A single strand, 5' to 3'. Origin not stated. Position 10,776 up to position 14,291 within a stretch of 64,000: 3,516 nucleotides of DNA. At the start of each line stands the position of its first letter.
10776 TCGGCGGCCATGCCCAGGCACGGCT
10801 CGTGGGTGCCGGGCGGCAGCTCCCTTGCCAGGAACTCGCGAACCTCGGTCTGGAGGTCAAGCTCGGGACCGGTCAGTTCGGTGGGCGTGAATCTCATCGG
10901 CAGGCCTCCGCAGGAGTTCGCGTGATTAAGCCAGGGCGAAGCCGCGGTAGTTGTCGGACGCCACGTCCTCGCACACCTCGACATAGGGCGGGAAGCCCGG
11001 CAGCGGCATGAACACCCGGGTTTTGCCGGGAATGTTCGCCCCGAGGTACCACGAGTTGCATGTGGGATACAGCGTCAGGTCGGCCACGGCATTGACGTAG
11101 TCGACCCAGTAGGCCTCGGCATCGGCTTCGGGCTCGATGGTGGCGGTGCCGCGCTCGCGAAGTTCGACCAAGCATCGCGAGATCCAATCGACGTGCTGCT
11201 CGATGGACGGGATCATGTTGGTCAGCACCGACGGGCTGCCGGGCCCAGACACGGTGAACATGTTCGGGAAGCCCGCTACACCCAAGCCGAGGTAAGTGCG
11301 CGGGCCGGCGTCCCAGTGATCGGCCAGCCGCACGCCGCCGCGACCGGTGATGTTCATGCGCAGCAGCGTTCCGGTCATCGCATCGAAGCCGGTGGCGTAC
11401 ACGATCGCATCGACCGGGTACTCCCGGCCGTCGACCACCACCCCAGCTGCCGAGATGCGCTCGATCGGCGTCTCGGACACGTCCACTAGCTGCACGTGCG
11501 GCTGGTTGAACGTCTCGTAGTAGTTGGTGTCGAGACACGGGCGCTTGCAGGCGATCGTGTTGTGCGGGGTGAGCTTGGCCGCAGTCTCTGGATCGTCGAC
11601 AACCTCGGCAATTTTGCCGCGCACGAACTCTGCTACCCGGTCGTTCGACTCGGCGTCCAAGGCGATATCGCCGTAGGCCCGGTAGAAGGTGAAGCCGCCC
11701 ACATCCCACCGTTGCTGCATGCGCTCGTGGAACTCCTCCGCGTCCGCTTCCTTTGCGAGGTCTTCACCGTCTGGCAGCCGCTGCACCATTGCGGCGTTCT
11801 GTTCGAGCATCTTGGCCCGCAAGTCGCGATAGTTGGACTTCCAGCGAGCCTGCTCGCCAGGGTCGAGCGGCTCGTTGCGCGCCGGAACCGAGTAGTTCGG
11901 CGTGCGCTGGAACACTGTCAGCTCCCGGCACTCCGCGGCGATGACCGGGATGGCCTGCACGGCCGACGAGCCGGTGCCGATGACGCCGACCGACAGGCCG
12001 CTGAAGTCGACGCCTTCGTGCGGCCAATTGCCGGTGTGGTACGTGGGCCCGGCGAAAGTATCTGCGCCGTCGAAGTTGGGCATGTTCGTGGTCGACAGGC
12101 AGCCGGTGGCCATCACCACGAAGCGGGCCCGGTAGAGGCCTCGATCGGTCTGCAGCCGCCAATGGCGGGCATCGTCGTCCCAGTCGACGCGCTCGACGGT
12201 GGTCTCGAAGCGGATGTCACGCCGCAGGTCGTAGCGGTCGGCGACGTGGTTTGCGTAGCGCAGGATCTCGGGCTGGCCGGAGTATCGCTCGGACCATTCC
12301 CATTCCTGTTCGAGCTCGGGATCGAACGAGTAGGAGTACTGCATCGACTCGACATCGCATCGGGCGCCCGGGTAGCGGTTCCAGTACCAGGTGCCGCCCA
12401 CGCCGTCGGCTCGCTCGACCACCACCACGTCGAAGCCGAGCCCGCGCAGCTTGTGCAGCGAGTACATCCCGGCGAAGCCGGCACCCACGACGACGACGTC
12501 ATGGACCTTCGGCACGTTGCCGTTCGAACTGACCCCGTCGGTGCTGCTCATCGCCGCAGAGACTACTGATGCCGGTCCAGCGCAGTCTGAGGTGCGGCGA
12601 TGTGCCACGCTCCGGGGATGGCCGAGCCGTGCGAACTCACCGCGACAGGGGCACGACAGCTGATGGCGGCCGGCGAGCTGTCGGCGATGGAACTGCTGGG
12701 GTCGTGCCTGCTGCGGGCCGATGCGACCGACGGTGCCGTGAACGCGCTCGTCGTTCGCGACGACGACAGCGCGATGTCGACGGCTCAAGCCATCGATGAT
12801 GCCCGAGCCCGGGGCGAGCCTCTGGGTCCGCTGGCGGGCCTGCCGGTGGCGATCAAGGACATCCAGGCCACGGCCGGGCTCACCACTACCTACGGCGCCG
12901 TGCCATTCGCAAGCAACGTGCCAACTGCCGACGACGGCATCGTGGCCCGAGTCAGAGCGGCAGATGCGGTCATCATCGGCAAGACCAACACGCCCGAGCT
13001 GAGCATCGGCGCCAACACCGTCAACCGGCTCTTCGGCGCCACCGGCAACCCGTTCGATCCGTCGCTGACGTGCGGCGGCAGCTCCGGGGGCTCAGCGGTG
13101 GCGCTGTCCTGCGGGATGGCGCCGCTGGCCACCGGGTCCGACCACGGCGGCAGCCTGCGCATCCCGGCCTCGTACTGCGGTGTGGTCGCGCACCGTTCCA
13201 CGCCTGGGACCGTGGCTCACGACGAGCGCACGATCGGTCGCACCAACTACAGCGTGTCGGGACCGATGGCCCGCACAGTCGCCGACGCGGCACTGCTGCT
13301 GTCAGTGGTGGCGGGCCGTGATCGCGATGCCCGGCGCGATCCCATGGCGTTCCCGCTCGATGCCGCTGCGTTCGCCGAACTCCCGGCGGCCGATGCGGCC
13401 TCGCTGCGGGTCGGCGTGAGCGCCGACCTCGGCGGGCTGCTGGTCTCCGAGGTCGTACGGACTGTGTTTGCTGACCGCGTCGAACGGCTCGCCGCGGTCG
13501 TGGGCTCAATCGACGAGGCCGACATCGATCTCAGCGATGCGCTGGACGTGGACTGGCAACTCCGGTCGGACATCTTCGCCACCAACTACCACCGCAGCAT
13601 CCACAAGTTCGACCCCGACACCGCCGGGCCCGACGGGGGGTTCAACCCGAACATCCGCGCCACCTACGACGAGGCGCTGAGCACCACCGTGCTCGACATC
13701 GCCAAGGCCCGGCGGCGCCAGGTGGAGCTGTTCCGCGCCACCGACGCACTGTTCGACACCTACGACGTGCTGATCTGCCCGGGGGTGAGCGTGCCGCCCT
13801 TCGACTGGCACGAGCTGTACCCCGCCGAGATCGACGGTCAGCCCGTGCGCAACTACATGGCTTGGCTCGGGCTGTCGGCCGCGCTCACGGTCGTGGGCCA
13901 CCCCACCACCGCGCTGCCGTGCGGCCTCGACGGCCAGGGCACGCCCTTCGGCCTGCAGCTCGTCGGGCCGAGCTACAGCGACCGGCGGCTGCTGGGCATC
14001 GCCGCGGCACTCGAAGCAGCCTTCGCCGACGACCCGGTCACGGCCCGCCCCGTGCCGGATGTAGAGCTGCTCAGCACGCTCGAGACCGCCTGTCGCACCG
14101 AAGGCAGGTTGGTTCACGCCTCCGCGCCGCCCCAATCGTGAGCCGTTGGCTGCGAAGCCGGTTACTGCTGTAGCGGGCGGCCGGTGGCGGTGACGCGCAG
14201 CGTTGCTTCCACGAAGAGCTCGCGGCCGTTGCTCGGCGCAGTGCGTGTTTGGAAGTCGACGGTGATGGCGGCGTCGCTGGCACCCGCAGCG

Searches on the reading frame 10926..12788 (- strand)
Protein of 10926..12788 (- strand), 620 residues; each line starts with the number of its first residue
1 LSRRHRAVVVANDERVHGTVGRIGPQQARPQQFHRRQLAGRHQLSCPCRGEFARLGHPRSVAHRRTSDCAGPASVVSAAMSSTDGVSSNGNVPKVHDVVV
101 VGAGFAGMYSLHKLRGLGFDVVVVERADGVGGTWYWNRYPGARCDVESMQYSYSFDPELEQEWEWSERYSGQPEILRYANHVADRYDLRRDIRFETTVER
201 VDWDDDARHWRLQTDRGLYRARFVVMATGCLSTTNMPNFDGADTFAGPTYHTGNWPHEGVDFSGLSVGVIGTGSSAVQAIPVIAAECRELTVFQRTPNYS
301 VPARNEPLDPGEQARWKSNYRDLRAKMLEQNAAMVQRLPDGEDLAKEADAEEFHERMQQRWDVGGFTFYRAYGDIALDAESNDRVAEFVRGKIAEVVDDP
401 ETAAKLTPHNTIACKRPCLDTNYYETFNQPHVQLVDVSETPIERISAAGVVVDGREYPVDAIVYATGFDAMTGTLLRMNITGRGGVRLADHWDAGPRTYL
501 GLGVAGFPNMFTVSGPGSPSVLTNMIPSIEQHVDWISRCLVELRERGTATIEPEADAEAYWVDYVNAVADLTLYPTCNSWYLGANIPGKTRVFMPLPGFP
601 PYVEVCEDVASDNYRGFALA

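Call 95: search_protein_families(library=pfam, proteins=[window:10926-12788:-], max_evalue=0.0001)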
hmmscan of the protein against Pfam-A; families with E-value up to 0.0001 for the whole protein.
window:10926-12788:- (620 aa): 7 families
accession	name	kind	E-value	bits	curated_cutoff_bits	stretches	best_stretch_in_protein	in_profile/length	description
PF13738.12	Pyr_redox_3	-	3.9e-18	66.2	30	1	99-322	1-224/305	Pyridine nucleotide-disulphide oxidoreductase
PF07992.20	Pyr_redox_2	-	2.2e-12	47.4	26.1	1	96-299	1-177/291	Pyridine nucleotide-disulphide oxidoreductase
PF13450.12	NAD_binding_8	-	3.6e-10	40.4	21.9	1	100-147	1-48/68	NAD(P)-binding Rossmann-like domain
PF01266.30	DAO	-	1.5e-09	38.3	27.9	1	97-135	1-40/353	FAD dependent oxidoreductase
PF00743.25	FMO-like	-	5e-08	32.3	22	1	98-279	4-198/532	Flavin-binding monooxygenase-like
PF01593.30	Amino_oxidase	-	1.1e-05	25.4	19.8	0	180-228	208-254/443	Flavin containing amine oxidoreductase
PF00890.30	FAD_binding_2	-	7.7e-05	22.5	20.4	0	97-136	1-40/414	FAD binding domain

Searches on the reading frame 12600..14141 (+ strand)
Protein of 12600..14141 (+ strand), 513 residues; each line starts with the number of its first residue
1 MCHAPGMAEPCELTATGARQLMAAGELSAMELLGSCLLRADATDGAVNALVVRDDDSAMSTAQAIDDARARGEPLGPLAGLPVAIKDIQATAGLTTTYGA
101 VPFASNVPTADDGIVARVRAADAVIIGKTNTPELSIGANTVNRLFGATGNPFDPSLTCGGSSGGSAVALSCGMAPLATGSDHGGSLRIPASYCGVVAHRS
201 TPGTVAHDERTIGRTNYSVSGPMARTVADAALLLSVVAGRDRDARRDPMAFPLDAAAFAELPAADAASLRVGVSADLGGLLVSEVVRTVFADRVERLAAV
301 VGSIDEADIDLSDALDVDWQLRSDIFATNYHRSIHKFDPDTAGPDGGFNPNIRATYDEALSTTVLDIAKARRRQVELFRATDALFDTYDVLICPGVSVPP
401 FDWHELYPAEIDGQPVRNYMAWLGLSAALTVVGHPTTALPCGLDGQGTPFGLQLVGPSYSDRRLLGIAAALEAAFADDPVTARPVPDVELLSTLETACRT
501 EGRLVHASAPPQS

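Call 95: search_protein_families(library=pfam, proteins=[window:12600-14141:+], max_evalue=0.0001)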
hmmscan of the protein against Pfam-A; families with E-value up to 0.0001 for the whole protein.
window:12600-14141:+ (513 aa): 1 family
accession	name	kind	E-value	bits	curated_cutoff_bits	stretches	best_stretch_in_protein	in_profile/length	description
PF01425.27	Amidase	-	2.9e-90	303.9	27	1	31-465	1-445/445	Amidase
